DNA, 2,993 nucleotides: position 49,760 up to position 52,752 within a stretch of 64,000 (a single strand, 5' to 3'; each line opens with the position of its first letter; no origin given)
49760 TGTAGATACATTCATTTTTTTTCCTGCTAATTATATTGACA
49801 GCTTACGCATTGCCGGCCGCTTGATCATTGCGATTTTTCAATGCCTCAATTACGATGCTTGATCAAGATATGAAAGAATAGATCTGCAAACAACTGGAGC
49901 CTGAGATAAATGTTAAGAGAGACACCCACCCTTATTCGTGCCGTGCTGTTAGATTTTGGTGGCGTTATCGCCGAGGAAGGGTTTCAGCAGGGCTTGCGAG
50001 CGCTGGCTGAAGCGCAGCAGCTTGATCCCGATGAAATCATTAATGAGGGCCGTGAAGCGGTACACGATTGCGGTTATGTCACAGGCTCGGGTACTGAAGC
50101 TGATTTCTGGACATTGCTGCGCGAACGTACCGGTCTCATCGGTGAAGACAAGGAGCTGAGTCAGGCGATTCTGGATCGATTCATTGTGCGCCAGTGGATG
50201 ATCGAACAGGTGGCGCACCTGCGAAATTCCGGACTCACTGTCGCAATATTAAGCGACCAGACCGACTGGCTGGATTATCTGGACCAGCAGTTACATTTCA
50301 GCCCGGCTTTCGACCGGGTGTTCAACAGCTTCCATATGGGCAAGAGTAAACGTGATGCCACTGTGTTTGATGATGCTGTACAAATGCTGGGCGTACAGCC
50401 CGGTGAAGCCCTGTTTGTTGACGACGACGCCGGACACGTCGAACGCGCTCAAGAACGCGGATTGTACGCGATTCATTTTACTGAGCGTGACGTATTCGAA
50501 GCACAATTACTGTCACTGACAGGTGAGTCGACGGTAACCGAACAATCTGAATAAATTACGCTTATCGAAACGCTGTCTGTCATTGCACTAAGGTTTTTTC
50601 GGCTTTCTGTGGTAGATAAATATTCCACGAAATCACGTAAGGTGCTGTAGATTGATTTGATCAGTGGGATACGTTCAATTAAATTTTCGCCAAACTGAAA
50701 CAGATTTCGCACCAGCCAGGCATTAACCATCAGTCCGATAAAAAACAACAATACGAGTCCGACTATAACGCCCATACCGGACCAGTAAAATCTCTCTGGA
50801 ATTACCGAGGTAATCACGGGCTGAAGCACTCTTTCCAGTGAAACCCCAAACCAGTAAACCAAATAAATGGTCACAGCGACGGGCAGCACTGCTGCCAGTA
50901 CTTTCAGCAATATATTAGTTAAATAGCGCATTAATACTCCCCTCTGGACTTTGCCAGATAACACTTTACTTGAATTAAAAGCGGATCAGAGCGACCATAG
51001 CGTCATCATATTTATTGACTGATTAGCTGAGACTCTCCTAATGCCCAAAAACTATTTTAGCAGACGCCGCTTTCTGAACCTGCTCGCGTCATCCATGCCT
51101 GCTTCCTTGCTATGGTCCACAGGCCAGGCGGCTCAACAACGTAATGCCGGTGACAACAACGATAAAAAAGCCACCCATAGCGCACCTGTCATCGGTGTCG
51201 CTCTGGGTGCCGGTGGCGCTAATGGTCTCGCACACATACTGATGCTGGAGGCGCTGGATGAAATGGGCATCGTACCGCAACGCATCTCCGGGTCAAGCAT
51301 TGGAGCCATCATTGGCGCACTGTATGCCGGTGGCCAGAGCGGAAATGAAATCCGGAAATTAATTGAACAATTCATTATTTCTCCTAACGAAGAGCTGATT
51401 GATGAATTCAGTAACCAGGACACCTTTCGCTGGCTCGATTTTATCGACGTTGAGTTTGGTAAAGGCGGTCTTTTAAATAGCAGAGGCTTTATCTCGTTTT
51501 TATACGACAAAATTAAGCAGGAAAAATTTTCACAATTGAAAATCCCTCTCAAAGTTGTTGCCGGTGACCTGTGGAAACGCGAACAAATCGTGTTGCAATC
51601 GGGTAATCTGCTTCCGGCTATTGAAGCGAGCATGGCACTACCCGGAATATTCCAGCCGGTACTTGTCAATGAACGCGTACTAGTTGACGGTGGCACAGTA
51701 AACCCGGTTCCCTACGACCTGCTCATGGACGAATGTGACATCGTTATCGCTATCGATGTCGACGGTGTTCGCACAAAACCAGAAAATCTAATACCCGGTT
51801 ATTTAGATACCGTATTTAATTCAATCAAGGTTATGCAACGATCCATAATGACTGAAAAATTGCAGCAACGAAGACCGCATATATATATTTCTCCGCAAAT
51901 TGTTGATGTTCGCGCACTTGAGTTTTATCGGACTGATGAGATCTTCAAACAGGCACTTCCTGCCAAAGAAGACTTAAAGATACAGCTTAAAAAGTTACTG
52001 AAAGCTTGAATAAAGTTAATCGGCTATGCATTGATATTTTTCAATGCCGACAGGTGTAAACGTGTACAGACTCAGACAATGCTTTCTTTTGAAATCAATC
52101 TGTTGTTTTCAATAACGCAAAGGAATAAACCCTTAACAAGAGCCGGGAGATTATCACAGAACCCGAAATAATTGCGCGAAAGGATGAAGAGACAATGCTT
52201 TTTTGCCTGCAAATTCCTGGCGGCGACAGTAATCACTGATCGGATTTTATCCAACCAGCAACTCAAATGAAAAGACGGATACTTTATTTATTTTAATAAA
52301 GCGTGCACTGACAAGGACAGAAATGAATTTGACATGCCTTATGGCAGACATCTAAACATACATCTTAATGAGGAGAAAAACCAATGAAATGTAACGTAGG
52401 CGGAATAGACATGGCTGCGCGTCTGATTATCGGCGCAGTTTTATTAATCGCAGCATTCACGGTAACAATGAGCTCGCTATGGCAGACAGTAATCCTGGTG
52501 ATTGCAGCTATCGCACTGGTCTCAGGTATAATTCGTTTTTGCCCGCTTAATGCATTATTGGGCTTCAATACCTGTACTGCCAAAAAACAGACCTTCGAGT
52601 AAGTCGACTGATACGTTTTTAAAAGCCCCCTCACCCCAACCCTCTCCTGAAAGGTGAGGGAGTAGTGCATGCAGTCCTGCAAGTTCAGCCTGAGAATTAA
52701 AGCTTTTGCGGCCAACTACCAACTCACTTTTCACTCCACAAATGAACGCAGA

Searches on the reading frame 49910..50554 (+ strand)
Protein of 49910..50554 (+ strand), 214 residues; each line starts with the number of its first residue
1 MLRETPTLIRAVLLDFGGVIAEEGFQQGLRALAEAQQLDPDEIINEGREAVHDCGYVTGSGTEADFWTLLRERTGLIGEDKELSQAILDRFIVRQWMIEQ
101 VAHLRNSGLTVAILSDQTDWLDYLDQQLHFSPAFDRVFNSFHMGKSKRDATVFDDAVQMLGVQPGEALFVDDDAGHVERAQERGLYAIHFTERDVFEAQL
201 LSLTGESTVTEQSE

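Call 8: search_protein_families(library=pfam, proteins=[window:49910-50554:+], max_evalue=0.01)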
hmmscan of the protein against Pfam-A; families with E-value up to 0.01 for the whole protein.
window:49910-50554:+ (214 aa): 2 families
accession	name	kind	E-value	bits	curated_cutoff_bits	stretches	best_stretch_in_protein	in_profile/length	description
PF00702.32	Hydrolase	-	5.2e-10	40.5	26.4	1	9-174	1-181/191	haloacid dehalogenase-like hydrolase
PF13419.12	HAD_2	-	2.2e-05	25.1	23.8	1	97-188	84-176/178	Haloacid dehalogenase-like hydrolase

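Call 47: search_protein_families(library=ncbifam, proteins=[window:49910-50554:+], max_evalue=0.01)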
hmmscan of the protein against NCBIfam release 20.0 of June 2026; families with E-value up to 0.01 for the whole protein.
window:49910-50554:+ (214 aa): 14 families
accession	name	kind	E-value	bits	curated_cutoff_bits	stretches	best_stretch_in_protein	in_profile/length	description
TIGR02247.1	HAD-1A3-hyp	subfamily_domain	1.5e-11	44.5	125.4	1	9-192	2-197/211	epoxide hydrolase N-terminal domain-like phosphatase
NF006991.0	PRK09456.1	equivalog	1.1e-09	38.3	295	1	92-196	84-190/199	glucose-1-phosphatase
TIGR02253.1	CTE7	subfamily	8.8e-09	35.4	169.75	1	21-191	20-195/221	TIGR02253 family HAD-type hydrolase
TIGR01509.1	HAD-SF-IA-v3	subfamily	9.2e-08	32.4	29.4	1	127-189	93-153/154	HAD-IA family hydrolase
TIGR02252.1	DREG-2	subfamily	3.5e-07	30.2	155.2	1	95-187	108-201/203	HAD hydrolase, REG-2-like, family IA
TIGR01990.1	bPGM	equivalog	9.5e-07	29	189.4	1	99-188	96-184/187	beta-phosphoglucomutase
NF053830.1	RUBPPhHalo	equivalog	4.4e-06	26.5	330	1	93-194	104-207/234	ribulose-1,5-bisphosphate 5-phosphatase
TIGR01428.1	HAD_type_II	equivalog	7.1e-06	26.2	125.4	1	98-188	97-188/197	haloacid dehalogenase type II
TIGR01454.1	AHBA_synth_RP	hypoth_equivalog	0.00033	20.4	246.65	1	87-204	70-188/205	AHBA synthesis associated protein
TIGR02009.1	PGMB-YQAB-SF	subfamily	0.0014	18.8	153.35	1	101-185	98-181/186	beta-phosphoglucomutase family hydrolase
TIGR01458.1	HAD-SF-IIA-hyp3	hypoth_equivalog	0.0015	17.9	175.95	0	147-189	179-222/257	TIGR01458 family HAD-type hydrolase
TIGR01493.1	HAD-SF-IA-v2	subfamily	0.0016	18.7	39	1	109-180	86-158/161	HAD-IA family hydrolase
TIGR01656.1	Histidinol-ppas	subfamily_domain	0.0045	16.9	84.15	0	67-119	1-55/149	histidinol-phosphate phosphatase domain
TIGR01993.1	Pyr-5-nucltdase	equivalog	0.01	15.7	142.9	0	127-186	117-179/183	pyrimidine 5'-nucleotidase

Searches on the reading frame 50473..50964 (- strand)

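Call 8: search_protein_families(library=pfam, proteins=[window:50473-50964:-], max_evalue=0.01)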
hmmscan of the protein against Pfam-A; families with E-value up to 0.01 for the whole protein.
window:50473-50964:- (163 aa): 2 families
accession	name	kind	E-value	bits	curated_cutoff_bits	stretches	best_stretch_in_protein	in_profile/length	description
PF04367.18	DUF502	-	6.9e-15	55.3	23.8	1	67-123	1-57/107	Protein of unknown function (DUF502)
PF13786.12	DUF4179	-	0.0031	18.3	30.1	1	60-153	6-84/94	Domain of unknown function (DUF4179)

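Call 47: search_protein_families(library=ncbifam, proteins=[window:50473-50964:-], max_evalue=0.01)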
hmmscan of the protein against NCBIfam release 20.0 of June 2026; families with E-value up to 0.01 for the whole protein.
window:50473-50964:- (163 aa): 0 families

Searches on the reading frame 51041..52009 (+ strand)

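Call 8: search_protein_families(library=pfam, proteins=[window:51041-52009:+], max_evalue=0.01)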
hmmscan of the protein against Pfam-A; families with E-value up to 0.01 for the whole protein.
window:51041-52009:+ (322 aa): 1 family
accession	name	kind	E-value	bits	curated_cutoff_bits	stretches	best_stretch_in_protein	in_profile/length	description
PF01734.28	Patatin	-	1.8e-29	103.7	27.7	1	54-228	2-190/191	Patatin-like phospholipase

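Call 9: search_protein_families(library=ncbifam, proteins=[window:51041-52009:+], max_evalue=0.01)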
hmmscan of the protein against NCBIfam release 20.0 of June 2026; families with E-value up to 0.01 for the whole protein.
window:51041-52009:+ (322 aa): 2 families
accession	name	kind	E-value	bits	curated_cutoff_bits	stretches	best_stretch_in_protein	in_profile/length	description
NF007623.0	PRK10279.1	equivalog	5.7e-31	107.8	272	1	51-240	6-180/301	patatin-like phospholipase RssA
NF043045.1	T4SS_VpdC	equivalog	4.3e-10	38.3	1000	1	56-111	311-366/880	Dot/Icm T4SS effector VpdC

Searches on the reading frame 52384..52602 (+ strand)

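Call 8: search_protein_families(library=pfam, proteins=[window:52384-52602:+], max_evalue=0.01)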
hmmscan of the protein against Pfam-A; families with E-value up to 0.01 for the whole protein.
window:52384-52602:+ (72 aa): 1 family
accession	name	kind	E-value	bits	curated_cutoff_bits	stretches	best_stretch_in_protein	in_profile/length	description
PF11127.14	YgaP-like_TM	-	1.3e-17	64.1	25.3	1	1-66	1-65/66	Inner membrane protein YgaP-like, transmembrane domain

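Call 9: search_protein_families(library=ncbifam, proteins=[window:52384-52602:+], max_evalue=0.01)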
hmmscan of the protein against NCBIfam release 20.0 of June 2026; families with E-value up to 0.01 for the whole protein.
window:52384-52602:+ (72 aa): 1 family
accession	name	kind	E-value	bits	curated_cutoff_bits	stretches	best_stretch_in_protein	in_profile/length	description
NF001843.0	PRK00567.1-4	equivalog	0.0093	16.1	142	1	2-60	13-62/135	large-conductance mechanosensitive channel protein MscL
